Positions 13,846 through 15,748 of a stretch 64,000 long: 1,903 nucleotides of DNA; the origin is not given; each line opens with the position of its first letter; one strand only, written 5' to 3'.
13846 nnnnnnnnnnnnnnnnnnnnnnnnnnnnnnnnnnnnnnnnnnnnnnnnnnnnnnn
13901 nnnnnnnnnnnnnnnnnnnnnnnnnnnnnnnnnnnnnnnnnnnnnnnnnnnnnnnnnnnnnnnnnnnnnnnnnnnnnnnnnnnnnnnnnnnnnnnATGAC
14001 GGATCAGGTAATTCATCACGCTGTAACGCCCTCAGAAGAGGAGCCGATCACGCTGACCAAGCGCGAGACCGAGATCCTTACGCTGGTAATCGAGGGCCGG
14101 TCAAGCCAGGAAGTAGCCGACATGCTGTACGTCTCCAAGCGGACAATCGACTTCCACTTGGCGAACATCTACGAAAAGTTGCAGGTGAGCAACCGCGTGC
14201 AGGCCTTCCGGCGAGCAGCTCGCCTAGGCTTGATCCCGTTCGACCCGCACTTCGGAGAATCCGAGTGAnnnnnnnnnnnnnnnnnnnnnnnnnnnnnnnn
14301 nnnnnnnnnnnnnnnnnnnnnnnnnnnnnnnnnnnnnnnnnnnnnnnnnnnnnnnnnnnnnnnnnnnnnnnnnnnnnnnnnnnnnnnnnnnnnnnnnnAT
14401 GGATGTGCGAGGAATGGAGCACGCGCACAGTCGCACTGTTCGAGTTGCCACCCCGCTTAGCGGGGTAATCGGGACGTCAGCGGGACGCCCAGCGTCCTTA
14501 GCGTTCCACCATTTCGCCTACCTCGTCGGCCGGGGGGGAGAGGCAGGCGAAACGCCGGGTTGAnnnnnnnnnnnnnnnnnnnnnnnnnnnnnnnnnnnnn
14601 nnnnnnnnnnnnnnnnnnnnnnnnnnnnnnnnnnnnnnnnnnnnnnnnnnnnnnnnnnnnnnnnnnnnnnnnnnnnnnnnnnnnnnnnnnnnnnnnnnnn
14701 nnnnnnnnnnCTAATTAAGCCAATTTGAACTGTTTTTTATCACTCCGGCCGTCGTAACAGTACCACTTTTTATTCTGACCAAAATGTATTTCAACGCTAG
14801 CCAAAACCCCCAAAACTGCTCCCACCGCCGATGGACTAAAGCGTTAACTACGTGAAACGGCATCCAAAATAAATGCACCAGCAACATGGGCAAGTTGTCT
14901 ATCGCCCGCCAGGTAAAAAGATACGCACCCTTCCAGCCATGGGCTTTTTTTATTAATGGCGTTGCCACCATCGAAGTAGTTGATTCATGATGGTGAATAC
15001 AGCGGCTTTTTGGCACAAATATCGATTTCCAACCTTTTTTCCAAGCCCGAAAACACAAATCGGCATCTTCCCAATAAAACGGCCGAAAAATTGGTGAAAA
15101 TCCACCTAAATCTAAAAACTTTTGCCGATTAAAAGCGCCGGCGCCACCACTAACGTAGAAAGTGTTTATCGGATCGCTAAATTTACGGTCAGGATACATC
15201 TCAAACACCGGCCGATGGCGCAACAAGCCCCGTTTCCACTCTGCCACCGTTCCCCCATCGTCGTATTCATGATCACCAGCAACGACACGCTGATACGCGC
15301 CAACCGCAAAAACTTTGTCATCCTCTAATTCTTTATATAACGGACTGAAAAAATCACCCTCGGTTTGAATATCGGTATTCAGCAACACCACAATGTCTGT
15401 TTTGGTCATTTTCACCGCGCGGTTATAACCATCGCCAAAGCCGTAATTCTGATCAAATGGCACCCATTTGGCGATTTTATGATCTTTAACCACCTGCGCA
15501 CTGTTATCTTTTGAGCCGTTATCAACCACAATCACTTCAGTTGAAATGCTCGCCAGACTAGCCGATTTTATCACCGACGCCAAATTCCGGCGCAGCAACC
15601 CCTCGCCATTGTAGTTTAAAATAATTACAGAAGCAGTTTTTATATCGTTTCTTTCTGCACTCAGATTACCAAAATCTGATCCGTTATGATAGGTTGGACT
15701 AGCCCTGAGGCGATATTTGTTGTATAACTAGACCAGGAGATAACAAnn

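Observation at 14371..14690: Strongly promoted ~285-nt GC-rich structured RNA candidate next to a LuxR-solo regulator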

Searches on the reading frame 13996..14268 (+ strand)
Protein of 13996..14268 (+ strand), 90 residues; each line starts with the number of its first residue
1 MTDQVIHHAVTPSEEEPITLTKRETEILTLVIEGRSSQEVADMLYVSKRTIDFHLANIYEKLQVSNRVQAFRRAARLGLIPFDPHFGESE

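Call 10: find_encoding_contigs(protein=window:13996-14268:+, flank=3000, max_places=10)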
Protein window:13996-14268:+ (90 aa): 1 contig read that carries it; 1 place shown.
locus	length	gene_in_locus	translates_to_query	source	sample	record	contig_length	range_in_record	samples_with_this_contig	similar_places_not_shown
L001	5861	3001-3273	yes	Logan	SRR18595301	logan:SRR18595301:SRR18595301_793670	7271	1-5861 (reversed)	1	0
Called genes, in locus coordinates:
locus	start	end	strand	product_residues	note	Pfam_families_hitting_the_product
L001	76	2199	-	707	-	PF00753:Lactamase_B, PF12706:Lactamase_B_2 (weak), PF22505:RNase_J_b_CASP, PF07521:RMMBL, PF17770:RNase_J_C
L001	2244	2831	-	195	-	PF03167:UDG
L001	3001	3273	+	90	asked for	PF00196:GerE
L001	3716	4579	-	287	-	PF00535:Glycos_transf_2, PF13641:Glyco_tranf_2_3, PF13632:Glyco_trans_2_3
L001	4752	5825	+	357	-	PF01926:MMR_HSR1, PF02421:FeoB_N (weak), PF06071:YchF-GTPase_C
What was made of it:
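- No gene was called on L001 (call 10).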

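Call 11: search_protein_families(library=pfam, proteins=[window:13996-14268:+], max_evalue=0.01)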
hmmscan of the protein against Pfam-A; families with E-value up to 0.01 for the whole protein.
window:13996-14268:+ (90 aa): 4 families
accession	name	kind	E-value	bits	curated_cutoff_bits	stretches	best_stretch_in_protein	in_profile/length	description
PF00196.25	GerE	-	5.5e-19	68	23.5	1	19-73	2-56/57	Bacterial regulatory proteins, luxR family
PF08281.18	Sigma70_r4_2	-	2.6e-05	24.2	25.7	1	20-62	11-54/54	Sigma-70, region 4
PF04545.22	Sigma70_r4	-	0.0039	17.1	24.1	1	19-62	4-48/50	Sigma-70, region 4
PF13384.12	HTH_23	-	0.0099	16.1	24.6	0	26-51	9-34/50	Homeodomain-like domain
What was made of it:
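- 13996..14268 (+): Neighbouring 90-aa HTH-only GerE/LuxR-type regulator gene. It is foreign and Armatimonadota-like. Pfam GerE 5.5e-19 (call 11).
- Checked: Upstream is a 90-aa GerE-domain protein at 13996-14268 (Pfam PF00196, 5.5e-19, call 11).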

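Call 14: find_related_loci(query=window:13996-14268:+, collection=genome_contigs, flank=4000)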
Query window:13996-14268:+ (90 aa) in genome_contigs; peptide patterns used: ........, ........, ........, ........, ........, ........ (x = any residue, [..] = any of these).
600 stretches matched a pattern (row limit reached: there are more); 526 encode a relative of the query (tblastn E <= 1e-3); the best 80 are kept; 80 distinct loci.
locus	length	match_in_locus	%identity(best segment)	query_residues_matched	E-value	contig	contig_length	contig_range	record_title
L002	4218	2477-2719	77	1-83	6e-39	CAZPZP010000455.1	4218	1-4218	MAG TPA_asm: uncultured Chthonomonadaceae bacterium isolate SRP128246_co1_482 genome assembly, contig: NODE_60532_length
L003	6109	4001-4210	86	14-83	8e-38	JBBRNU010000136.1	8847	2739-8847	MAG: Chthonomonadales bacterium isolate La1_metabat2.198 LA1C_B2.198_k141_2332859L_8847_cov_10.0000, whole genome shotgu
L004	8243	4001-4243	75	14-87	7e-38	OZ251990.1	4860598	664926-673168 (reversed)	MAG: Chthonomonadaceae bacterium isolate 0f14b89a-63f4-40ec-98d0-ade398513459 genome assembly, chromosome: 1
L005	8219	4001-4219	78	13-85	4e-37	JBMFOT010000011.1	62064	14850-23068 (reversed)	MAG: Armatimonadota bacterium isolate KM4338-44 NODE_11_length_62064_cov_3.820140, whole genome shotgun sequence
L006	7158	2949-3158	81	14-83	5e-37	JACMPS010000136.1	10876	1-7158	MAG: Chthonomonadaceae bacterium isolate LF-bin-356 FL-bin-356-contig-k141_543015, whole genome shotgun sequence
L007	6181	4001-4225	81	16-90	5e-37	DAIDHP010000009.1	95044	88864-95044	MAG TPA_asm: Chthonomonadales bacterium isolate clean347 NODE_9_length_95044_cov_7.792760, whole genome shotgun sequence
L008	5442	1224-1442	78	13-85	6e-37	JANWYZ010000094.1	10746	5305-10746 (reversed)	MAG: bacterium isolate SKYG83 NODE_94_length_10746_cov_2.814339, whole genome shotgun sequence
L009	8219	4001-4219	78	13-85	2e-36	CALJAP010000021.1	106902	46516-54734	MAG: uncultured bacterium isolate S1_Bin_METABAT__209_1 genome assembly, contig: c_000000165975, whole genome shotgun se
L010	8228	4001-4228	72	15-90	8e-36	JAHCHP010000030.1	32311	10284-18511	MAG: Fimbriimonadia bacterium isolate TGS_ARM5 ARM5_30, whole genome shotgun sequence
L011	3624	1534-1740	81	15-83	3e-35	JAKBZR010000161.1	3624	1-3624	MAG: bacterium isolate WY3.bin81 NODE_58235_length_3624_cov_1.488419, whole genome shotgun sequence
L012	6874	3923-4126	81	16-83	1e-34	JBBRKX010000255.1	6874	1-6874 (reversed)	MAG: Chthonomonadales bacterium isolate La1_concoct.130 LA1C_C.130_k141_2501223L_6874_cov_9.0000, whole genome shotgun s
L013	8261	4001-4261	61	3-89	9e-35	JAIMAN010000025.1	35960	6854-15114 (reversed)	MAG: Armatimonadota bacterium isolate HOT.MAX.079 NODE_1084_length_35960_cov_10.360198, whole genome shotgun sequence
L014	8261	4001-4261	61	3-89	1e-34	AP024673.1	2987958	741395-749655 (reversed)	MAG: Fimbriimonadales bacterium KatS3mg018 DNA, complete genome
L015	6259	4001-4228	70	13-88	2e-34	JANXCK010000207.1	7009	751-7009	MAG: Fimbriimonadales bacterium isolate SKYB70 k141_48534, whole genome shotgun sequence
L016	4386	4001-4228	74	14-89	2e-34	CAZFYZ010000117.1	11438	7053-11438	MAG TPA_asm: uncultured bacterium isolate SRP294416_co1_116 genome assembly, contig: NODE_12409_length_11438_cov_4.13388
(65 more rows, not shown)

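Call 21: find_related_loci(query=window:13996-14268:+, collection=metagenome_contigs, flank=2500)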
Query window:13996-14268:+ (90 aa) in metagenome_contigs; peptide patterns used: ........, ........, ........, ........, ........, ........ (x = any residue, [..] = any of these).
600 stretches matched a pattern (row limit reached: there are more); 512 encode a relative of the query (tblastn E <= 1e-3); the best 80 are kept; 80 distinct loci.
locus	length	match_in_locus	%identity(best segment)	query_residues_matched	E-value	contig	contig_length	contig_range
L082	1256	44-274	92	13-89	6e-48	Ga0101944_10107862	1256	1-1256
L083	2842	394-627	82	13-90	5e-42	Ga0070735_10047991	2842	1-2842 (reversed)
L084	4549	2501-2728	84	14-89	2e-41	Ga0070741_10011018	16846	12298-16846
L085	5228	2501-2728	83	14-89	8e-41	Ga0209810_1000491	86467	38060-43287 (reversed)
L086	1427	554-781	84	13-88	3e-41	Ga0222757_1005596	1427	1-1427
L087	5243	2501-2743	77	1-83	4e-39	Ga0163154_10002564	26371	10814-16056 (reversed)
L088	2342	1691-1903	85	13-83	4e-39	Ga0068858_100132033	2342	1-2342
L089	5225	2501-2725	83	16-90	6e-38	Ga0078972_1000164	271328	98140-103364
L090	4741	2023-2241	79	15-87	2e-37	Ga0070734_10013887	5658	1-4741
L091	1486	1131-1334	87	20-87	1e-37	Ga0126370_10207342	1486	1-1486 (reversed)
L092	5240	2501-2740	74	13-89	1e-36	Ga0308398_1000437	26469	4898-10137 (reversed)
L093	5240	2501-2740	74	13-89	1e-36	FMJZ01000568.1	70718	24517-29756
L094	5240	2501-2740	74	13-89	2e-36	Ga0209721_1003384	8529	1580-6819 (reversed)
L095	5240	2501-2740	74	13-89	3e-36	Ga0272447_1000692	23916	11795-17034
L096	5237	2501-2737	73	14-89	4e-36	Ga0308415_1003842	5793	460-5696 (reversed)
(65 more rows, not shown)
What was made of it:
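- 13996..14268 (+): It is 60-96% identical in protein to Armatimonadota and metagenome loci (calls 14, 21).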

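Call 68: search_protein_families(library=ncbifam, proteins=[window:13996-14268:+], max_evalue=0.01)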
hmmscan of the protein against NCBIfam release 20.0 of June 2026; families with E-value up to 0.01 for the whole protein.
window:13996-14268:+ (90 aa): 34 families (the best 25 are shown)
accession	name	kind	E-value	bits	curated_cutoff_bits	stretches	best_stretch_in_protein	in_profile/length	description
NF047785.1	respo_reg_MadR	equivalog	5.2e-16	58.6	300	1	6-80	135-209/209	MadR family response regulator transcription factor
TIGR03020.2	EpsA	equivalog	1.3e-15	57.8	170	1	2-75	171-246/247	XrtB/PEP-CTERM-associated transcriptional regulator EpsA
NF052366.1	photon_PedR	equivalog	4.6e-15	55.5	120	1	19-81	2-64/74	photosynthetic electron transport-dependent transcriptional regulator PedR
NF007505.1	PRK10100.1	equivalog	1e-13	51.4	250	1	12-74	137-199/204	biofilm master transcriptional regulator CsgD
NF011896.0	PRK15369.1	equivalog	1.5e-12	47.6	242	1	4-80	134-210/211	two component system response regulator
TIGR03541.1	reg_near_HchA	equivalog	1.9e-12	47.2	215.6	1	12-79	164-231/232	PA1136 family autoinducer-binding transcriptional regulator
NF003420.0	PRK04841.1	equivalog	2.8e-12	45.5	537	1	4-77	823-896/903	HTH-type transcriptional regulator MalT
NF052445.1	RespRegMctR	equivalog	1e-10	41.4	300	1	14-74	139-199/205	two-component system response regulator MctR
NF007561.1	PRK10188.1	equivalog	1.1e-10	41.3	350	1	18-80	178-240/240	quorum-sensing transcriptional regulator SdiA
NF007403.0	PRK09935.1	equivalog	5.7e-09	35.9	271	1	13-74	143-204/210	fimbria biosynthesis transcriptional regulator FimZ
NF047403.1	TransRegVisR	equivalog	1.4e-08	34.4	300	1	19-80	158-219/220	transcriptional regulator VisR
NF007708.0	PRK10403.1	equivalog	1.7e-08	34.2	343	1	11-70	144-204/215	nitrate/nitrite response regulator protein NarP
NF040749.1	tetrathio_RR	equivalog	5.6e-08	32.7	290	1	19-66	133-180/191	tetrathionate respiration response regulator TtrR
NF007685.0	PRK10360.1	equivalog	6e-08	32.7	258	1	19-73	137-191/196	response regulator transcription factor UhpA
NF047402.1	TransRegVisN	equivalog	2.7e-07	30.1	250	1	13-79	179-245/246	transcriptional regulator VisN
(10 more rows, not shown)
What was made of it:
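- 13996..14268 (+): The best near-full-length NCBIfam match is PedR at 55.5 bits, below its cut-off of 120 (call 68).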

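Call 69: search_protein_families(library=phrogs, proteins=[window:13996-14268:+], max_evalue=0.01)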
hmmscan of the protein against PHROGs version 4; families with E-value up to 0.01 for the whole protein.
window:13996-14268:+ (90 aa): 8 families
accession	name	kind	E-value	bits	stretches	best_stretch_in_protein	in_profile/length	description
phrog_3282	-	transcription regulation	5.9e-09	37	1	19-80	47-108/158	sigma factor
phrog_731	-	unknown function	5.8e-08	33.3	1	13-73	146-215/227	-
phrog_24049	-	unknown function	8.6e-08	33.3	1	13-65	12-62/149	-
phrog_10300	-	transcription regulation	6e-07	30.6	1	19-80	120-181/182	transcriptional regulator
phrog_27555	-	transcription regulation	1.3e-05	25.9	1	6-67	118-179/203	transcriptional regulator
phrog_1190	-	transcription regulation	0.00053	20.8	1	18-65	110-158/167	RNA polymerase sigma factor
phrog_3855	-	DNA, RNA and nucleotide metabolism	0.0016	19.9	1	15-58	60-103/115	HTH DNA binding protein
phrog_3512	-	transcription regulation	0.0092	17.2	1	13-62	64-109/130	sigma factor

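Call 73: search_protein_families(library=padloc, proteins=[window:13996-14268:+], max_evalue=0.01)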
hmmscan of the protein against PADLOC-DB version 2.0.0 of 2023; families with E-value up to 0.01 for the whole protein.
window:13996-14268:+ (90 aa): 8 families
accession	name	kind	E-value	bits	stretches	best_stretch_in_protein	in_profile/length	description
PDLC01851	CARF3--CARF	-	7e-10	36.8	1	19-77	209-264/279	-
PDLC01855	CARF3--CARF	-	1e-05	23.4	1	20-65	218-263/288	-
PDLC01268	CasR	-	0.00064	17.7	1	16-64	118-167/179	"CAS-I,CAS-II,CAS-III,CAS-IV,CAS-V,CAS-VI; associated_signaling"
PDLC01853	CARF3--CARF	-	0.00074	17.2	1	19-67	135-187/209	-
PDLC01434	CasR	-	0.0033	15.3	1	14-61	121-168/191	"CAS-I,CAS-II,CAS-III,CAS-IV,CAS-V,CAS-VI; associated_signaling"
PDLC04884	PDC-S05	-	0.005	14.8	1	37-74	30-69/85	-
PDLC04881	PDC-S05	-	0.0059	14.6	1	37-71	32-68/82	-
PDLC01848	CARF3--CARF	-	0.0087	13.7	1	19-66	134-181/197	-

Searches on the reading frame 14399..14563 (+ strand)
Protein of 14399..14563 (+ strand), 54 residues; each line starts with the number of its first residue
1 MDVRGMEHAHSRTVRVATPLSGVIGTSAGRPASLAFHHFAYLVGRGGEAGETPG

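Call 11: search_protein_families(library=pfam, proteins=[window:14399-14563:+], max_evalue=0.01)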
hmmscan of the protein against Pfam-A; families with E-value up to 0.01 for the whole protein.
window:14399-14563:+ (54 aa): 0 families

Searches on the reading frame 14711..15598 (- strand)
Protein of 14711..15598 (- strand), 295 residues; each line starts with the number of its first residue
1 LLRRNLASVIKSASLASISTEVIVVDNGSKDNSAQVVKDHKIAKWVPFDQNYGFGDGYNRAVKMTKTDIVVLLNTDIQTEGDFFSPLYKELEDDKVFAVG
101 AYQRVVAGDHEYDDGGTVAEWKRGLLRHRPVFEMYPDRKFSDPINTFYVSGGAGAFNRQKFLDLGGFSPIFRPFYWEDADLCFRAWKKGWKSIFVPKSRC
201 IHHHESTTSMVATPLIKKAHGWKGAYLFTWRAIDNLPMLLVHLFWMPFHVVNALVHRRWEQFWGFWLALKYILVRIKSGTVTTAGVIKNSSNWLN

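Call 11: search_protein_families(library=pfam, proteins=[window:14711-15598:-], max_evalue=0.01)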
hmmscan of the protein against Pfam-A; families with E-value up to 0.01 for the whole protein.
window:14711-15598:- (295 aa): 7 families
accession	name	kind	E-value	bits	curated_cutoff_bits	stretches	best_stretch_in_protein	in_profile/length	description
PF00535.33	Glycos_transf_2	-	7.5e-19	68.7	23.3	1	2-161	13-164/168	Glycosyl transferase family 2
PF13641.12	Glyco_tranf_2_3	-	7.1e-12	46.3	27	1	6-208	20-217/230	Glycosyltransferase like family 2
PF13632.12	Glyco_trans_2_3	-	1.2e-09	38.7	27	1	69-269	1-192/198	Glycosyl transferase family group 2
PF10111.15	Glyco_tranf_2_2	-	2.4e-05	24.4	27.3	0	19-86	29-101/276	Glycosyltransferase like family 2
PF02709.20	Glyco_transf_7C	-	0.00025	21.1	23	1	150-202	20-74/78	N-terminal domain of galactosyltransferase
PF13704.12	Glyco_tranf_2_4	-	0.0056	17.6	27.5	1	20-56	20-56/98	Glycosyl transferase family 2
PF13506.12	Glyco_transf_21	-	0.0069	16.3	21.7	0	60-198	24-150/174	Glycosyl transferase family 21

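Call 73: search_protein_families(library=padloc, proteins=[window:14711-15598:-], max_evalue=0.01)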
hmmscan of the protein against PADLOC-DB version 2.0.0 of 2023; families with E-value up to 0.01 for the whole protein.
window:14711-15598:- (295 aa): 0 families
